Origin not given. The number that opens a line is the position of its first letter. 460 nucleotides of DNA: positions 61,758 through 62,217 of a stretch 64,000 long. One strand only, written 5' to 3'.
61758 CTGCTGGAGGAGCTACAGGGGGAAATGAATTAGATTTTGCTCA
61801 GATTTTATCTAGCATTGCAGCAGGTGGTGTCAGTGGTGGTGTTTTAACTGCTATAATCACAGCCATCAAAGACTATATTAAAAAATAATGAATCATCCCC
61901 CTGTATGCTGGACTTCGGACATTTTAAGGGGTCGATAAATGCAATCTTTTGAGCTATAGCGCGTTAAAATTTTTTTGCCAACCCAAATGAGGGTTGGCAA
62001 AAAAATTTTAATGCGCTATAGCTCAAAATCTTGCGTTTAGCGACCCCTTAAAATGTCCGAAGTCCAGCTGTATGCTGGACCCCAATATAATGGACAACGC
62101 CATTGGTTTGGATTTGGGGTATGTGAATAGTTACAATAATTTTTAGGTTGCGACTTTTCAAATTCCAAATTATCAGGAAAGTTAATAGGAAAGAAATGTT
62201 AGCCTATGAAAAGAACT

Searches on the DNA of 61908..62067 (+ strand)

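Call 105: search_dna_similar(query=window:61908-62067:+, collection=plasmids, mode=distant, max_evalue=0.01, max_rows=10)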
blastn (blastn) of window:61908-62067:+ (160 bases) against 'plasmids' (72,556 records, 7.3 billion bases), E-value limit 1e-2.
No match.
